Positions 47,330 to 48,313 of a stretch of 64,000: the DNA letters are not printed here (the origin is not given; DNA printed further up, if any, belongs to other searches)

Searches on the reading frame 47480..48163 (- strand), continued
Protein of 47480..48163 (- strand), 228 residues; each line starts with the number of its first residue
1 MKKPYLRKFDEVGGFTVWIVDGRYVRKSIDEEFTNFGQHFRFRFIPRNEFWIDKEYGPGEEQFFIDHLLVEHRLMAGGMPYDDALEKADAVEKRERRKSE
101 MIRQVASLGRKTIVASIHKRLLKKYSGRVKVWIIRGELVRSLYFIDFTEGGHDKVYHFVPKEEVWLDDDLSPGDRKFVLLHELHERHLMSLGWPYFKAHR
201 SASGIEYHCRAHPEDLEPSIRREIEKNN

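Call 58: fold_search(model_id=the predicted structure, library=viral)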
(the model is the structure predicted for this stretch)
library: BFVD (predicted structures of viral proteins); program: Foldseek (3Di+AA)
matches with E <= 10: 186; with E <= 0.001: 1
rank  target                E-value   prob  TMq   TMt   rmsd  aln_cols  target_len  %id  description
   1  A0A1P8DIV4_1          6.0e-07  1.00  0.39  0.09   1.4        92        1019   30  (no name in the UniProt tables at hand)
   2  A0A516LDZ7            1.5e-02  1.00  0.27  0.53   4.1        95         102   17  (no name in the UniProt tables at hand)
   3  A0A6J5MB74            1.5e-02  0.99  0.27  0.46   4.1       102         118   19  Uncharacterized protein [uncultured Caudovirales phage]
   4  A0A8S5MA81            2.9e-02  0.99  0.30  0.48   6.1       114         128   16  Metallopeptidase [Siphoviridae sp. ctsDY37]
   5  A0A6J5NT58            3.7e-02  0.97  0.28  0.50   6.6       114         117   18  Uncharacterized protein [uncultured Caudovirales phage]
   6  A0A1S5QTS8            7.5e-02  0.97  0.30  0.25   5.6       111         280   12  Peptidase [Bacillus phage Leo2]
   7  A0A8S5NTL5            7.9e-02  0.80  0.24  0.43   7.9       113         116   16  IrrE protein [Myoviridae sp. cthRr4]
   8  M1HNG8                9.5e-02  0.96  0.30  0.41   3.8       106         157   13  Peptidase [Bacillus phage Finn]
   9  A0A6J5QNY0            9.5e-02  0.85  0.24  0.39   4.5        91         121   13  Uncharacterized protein [uncultured Caudovirales phage]
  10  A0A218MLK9            1.4e-01  0.92  0.27  0.21   4.3       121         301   13  Uncharacterized protein [uncultured virus]
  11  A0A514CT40            1.4e-01  0.80  0.23  0.40   7.4       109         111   16  Uncharacterized protein [Achromobacter phage Motura]
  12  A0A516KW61            1.4e-01  0.87  0.28  0.46   4.5        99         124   15  (no name in the UniProt tables at hand)
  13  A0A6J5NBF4            1.4e-01  0.87  0.30  0.48   5.9       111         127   15  Uncharacterized protein [uncultured Caudovirales phage]
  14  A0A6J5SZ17            1.6e-01  0.91  0.27  0.57   4.5        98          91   14  IrrE N-terminal-like domain-containing protein [uncultured Caudovirales phage]
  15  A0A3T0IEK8            1.6e-01  0.89  0.22  0.39   4.2        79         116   11  (no name in the UniProt tables at hand)
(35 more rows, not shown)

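Call 59: get_annotated_region(hit=H1, flank=6000)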
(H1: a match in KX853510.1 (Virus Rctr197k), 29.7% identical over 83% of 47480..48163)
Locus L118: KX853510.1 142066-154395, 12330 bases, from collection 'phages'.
description: Virus Rctr197k, partial genome.
organism: Virus Rctr197k (NCBI taxid 1924548)
taxonomy: Viruses; Duplodnaviria; Heunggongvirae; Uroviricota; Caudoviricetes
host: -; source: enrichment culture DAMO/AAA; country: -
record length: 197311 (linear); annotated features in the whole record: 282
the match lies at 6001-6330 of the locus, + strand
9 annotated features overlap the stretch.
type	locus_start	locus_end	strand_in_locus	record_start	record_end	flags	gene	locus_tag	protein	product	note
CDS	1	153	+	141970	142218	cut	-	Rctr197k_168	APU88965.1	hypothetical protein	-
CDS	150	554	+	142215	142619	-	-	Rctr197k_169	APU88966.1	hypothetical protein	-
CDS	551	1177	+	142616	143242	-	-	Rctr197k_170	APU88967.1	hypothetical protein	-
CDS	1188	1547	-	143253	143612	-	-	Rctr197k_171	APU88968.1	hypothetical protein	-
CDS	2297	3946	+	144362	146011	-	-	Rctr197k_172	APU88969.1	hypothetical protein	-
CDS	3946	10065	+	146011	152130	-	-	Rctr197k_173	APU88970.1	hypothetical protein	-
CDS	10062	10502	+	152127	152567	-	-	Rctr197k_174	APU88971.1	hypothetical protein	-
CDS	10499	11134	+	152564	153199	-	-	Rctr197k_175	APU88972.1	hypothetical protein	-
misc_feature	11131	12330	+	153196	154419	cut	-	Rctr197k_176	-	-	similar to similar to structural protein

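Call 60: search_protein_families(library=pfam, proteins=[L118:3946-10062:+, L084:4967-9988:+, L085:10102-11694:+], max_evalue=0.01)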
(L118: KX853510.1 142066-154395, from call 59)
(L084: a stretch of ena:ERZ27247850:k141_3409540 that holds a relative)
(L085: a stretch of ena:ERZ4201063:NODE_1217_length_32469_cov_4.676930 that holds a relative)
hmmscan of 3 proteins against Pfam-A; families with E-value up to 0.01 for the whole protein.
L118:3946-10062:+ (2039 aa): 5 families
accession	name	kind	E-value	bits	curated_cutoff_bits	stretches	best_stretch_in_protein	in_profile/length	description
PF23802.1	DUF7178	-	6.3e-64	215.9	27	3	1109-1300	15-191/193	Family of unknown function (DUF7178)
PF18823.6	InPase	-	7.3e-30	104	26.8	2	147-253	11-117/135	Inorganic Pyrophosphatase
PF13563.12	2_5_RNA_ligase2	-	3e-10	40.8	27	1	1765-1870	22-120/152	2'-5' RNA ligase superfamily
PF02834.22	LigT_PEase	-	1.9e-05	25.2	23.3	0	1830-1870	8-46/87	LigT like Phosphoesterase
PF18905.5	DUF5661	-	0.00022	21.9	27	1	855-883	29-61/65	Protein of unknown function (DUF5661)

L084:4967-9988:+ (1674 aa): 0 families

L085:10102-11694:+ (531 aa): 0 families

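Call 63: find_encoding_contigs(protein=P0001, flank=4000, max_places=3)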
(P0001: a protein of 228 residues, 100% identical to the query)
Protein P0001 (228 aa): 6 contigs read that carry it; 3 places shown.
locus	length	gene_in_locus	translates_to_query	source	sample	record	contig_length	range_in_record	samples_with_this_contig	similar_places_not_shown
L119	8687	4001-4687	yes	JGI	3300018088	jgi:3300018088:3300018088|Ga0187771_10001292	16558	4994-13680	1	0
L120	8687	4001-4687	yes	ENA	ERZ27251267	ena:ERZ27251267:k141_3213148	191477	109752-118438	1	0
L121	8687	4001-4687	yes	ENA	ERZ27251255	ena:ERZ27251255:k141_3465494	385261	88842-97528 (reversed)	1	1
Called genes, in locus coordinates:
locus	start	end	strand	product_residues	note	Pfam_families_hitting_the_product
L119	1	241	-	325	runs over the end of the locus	PF03706:LPG_synthase_TM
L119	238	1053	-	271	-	PF01522:Polysacc_deac_1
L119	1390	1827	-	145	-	PF06094:GGACT, PF13772:AIG2_2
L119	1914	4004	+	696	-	PF02129:Peptidase_S15 (faint), PF26550:Tricorn_2nd, PF00930:DPPIV_N (faint), PF26549:Tricorn_N, PF07676:PD40 (weak), PF26549:Tricorn_N, PF00326:Peptidase_S9, PF01738:DLH (weak), +2 more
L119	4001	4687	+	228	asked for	-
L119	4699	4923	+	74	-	-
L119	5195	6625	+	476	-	PF02321:OEP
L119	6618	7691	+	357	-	PF00364:Biotin_lipoyl (faint), PF25919:BSH_CusB (faint), PF25917:BSH_RND, PF25973:BSH_CzcB, PF25984:BSH_YknX (weak), PF25893:HH_CzcB (weak)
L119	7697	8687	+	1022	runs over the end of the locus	PF00873:ACR_tran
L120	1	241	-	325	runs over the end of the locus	PF03706:LPG_synthase_TM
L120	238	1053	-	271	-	PF01522:Polysacc_deac_1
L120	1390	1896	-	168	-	PF06094:GGACT, PF13772:AIG2_2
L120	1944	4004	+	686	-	PF02129:Peptidase_S15 (faint), PF00930:DPPIV_N (faint), PF26550:Tricorn_2nd, PF25174:Beta-prop_THOC3 (faint), PF26549:Tricorn_N, PF07676:PD40 (weak), PF00326:Peptidase_S9, PF01738:DLH (weak), +1 more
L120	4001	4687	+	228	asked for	-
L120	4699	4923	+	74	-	-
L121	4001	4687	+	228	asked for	-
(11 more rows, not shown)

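Call 64: find_encoding_contigs(protein=P0005, flank=4000, max_places=2)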
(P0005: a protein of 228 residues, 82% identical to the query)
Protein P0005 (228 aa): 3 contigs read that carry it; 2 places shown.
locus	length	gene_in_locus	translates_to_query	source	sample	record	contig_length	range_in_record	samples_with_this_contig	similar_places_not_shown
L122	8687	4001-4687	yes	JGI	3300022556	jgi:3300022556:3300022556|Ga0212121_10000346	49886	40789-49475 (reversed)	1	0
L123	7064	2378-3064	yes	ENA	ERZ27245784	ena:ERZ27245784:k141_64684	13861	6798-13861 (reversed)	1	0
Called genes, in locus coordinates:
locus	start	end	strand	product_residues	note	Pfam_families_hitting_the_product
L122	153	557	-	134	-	PF00334:NDK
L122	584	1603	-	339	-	PF00672:HAMP (weak), PF00990:GGDEF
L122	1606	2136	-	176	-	PF02830:V4R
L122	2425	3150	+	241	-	PF13484:Fer4_16 (faint)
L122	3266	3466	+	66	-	PF09957:VapB_antitoxin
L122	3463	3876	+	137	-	PF01850:PIN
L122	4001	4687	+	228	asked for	-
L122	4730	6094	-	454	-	PF00989:PAS (faint), PF13188:PAS_8 (weak), PF13426:PAS_9, PF08447:PAS_3, PF08448:PAS_4, PF13426:PAS_9 (weak), PF00990:GGDEF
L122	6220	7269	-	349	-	-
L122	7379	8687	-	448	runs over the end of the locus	PF00266:Aminotran_5, PF00155:Aminotran_1_2, PF01041:DegT_DnrJ_EryC1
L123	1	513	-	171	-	?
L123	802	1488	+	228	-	-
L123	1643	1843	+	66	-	PF09957:VapB_antitoxin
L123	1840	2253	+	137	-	PF01850:PIN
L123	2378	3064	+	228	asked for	-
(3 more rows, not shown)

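Call 65: find_encoding_contigs(protein=P0012, flank=4000, max_places=2)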
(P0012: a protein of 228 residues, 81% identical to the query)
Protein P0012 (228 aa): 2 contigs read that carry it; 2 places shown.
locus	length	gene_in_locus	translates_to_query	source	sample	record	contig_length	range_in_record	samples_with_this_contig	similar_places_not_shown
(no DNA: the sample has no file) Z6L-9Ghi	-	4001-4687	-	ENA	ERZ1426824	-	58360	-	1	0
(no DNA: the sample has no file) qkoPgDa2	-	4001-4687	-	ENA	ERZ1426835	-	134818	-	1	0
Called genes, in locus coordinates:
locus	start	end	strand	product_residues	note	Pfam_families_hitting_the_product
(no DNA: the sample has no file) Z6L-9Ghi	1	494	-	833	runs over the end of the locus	PF14498:Glyco_hyd_65N_2, PF22124:Glyco_hydro_95_cat, PF21307:Glyco_hydro_95_C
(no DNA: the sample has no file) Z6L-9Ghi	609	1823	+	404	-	PF06050:HGD-D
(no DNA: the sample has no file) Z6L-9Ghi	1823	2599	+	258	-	PF01869:BcrAD_BadFG, PF06723:MreB_Mbl (weak)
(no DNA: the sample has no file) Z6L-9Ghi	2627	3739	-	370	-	-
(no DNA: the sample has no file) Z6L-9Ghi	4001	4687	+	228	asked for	-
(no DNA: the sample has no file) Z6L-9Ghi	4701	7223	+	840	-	PF00690:Cation_ATPase_N, PF00122:E1-E2_ATPase, PF00702:Hydrolase, PF13246:Cation_ATPase, PF00689:Cation_ATPase_C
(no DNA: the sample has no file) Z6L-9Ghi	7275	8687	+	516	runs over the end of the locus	PF02321:OEP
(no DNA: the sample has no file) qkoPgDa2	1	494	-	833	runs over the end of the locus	PF14498:Glyco_hyd_65N_2, PF22124:Glyco_hydro_95_cat, PF21307:Glyco_hydro_95_C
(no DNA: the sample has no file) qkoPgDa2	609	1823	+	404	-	PF06050:HGD-D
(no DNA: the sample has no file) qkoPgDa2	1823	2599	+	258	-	PF01869:BcrAD_BadFG, PF06723:MreB_Mbl (weak)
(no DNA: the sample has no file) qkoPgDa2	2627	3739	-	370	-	-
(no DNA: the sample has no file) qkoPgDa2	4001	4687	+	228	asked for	-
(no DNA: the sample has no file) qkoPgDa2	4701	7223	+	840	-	PF00690:Cation_ATPase_N, PF00122:E1-E2_ATPase, PF00702:Hydrolase, PF13246:Cation_ATPase, PF00689:Cation_ATPase_C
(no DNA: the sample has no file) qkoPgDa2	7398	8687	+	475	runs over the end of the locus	PF02321:OEP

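Call 66: find_encoding_contigs(protein=P0028, flank=4000, max_places=2)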
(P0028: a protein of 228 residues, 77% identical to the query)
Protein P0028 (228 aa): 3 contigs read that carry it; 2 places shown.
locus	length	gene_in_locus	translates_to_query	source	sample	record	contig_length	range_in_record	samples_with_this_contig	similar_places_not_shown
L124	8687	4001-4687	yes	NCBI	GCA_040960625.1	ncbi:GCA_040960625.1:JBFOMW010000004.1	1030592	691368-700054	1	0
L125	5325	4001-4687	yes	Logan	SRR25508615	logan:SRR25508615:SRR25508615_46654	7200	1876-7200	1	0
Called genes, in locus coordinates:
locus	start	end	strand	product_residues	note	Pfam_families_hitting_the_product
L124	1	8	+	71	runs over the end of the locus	-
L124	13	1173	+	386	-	PF10509:GalKase_gal_bdg, PF00288:GHMP_kinases_N, PF08544:GHMP_kinases_C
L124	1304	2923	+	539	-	PF00149:Metallophos, PF02872:5_nucleotid_C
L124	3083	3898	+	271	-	PF13505:OMP_b-brl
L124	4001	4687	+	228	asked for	-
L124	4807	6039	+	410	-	PF03616:Glt_symporter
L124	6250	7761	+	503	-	-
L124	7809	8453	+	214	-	PF13505:OMP_b-brl (weak)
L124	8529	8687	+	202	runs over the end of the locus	-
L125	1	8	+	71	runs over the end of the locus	-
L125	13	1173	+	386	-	PF10509:GalKase_gal_bdg, PF00288:GHMP_kinases_N, PF08544:GHMP_kinases_C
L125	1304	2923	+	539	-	PF00149:Metallophos, PF02872:5_nucleotid_C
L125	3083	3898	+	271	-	PF13505:OMP_b-brl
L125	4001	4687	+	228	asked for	-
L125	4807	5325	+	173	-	?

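Call 69: search_protein_families(library=pfam, proteins=[L115:5848-7455:+, L116:3991-6345:+, L094:1039-4083:+, L103:2698-9924:+, L109:141-6653:+, L110:5941-7383:+, L113:2236-2604:+, L117:2380-2796:+, L105:6001-6840:+], max_evalue=0.1)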
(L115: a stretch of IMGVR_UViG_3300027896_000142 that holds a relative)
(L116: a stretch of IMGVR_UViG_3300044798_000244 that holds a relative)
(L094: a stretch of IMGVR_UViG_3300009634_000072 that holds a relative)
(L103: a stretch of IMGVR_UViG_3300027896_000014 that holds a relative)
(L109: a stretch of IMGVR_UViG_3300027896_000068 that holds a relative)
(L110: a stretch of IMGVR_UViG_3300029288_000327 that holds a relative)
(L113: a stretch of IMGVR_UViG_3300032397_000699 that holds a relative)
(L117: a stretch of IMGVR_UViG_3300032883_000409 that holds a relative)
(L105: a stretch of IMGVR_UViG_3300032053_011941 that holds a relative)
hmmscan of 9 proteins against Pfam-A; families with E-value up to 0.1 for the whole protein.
L115:5848-7455:+ (536 aa): 2 families
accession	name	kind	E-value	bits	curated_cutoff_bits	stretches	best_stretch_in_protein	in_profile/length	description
PF04586.22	Peptidase_S78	-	2.1e-06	28.4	21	1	197-328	30-159/165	Caudovirus prohead serine protease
PF20097.4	DUF6487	-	0.032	15.1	24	1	341-403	16-63/67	Domain of unknown function (DUF6487)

L116:3991-6345:+ (785 aa): 0 families

L094:1039-4083:+ (1015 aa): 8 families
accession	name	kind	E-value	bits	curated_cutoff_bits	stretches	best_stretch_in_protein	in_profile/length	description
PF04233.19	Phage_Mu_F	-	5.8e-17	62.9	29.6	2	503-574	4-78/112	Phage Mu protein F like protein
PF14890.11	Intein_splicing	-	4.5e-08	33.5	35.8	1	596-658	37-92/155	Intein splicing domain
PF13403.11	Hint_2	-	2.9e-07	31.4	28.4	1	573-620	1-49/147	Hint domain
PF01079.26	Hint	-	0.00025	21.1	29.7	1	572-640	11-87/213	Hint module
PF07591.16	PT-HINT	-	0.0013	19.4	27.7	0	581-668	2-97/137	Pretoxin HINT domain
PF00684.25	DnaJ_CXXCXGXG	-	0.002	18.8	32.7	1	387-423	12-53/65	DnaJ central domain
PF14623.11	Vint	-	0.0021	18.3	27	1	574-647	2-71/166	Hint-domain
PF17302.8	DUF5351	-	0.049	14.4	27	1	392-422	1-28/29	Family of unknown function (DUF5351)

L103:2698-9924:+ (2409 aa): 3 families
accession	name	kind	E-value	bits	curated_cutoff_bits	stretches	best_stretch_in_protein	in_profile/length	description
PF18796.6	LPD1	-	9.6e-20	70.9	27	1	2288-2363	3-77/78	Large polyvalent protein-associated domain 1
PF08381.16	BRX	-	3.4e-05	23.6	24.5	1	1587-1629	10-51/56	Transcription factor regulating root and shoot growth via Pin3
PF18799.6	LPD5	-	0.062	14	27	0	1972-2017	87-139/144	Large polyvalent protein-associated domain 5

L109:141-6653:+ (2171 aa): 1 family
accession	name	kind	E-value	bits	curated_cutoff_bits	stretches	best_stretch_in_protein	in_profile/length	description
PF10263.15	SprT-like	-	0.038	14.3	25.6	0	1064-1108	30-74/108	SprT-like family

L110:5941-7383:+ (481 aa): 0 families

L113:2236-2604:+ (123 aa): 0 families

L117:2380-2796:+ (139 aa): 0 families

L105:6001-6840:+ (280 aa): 0 families
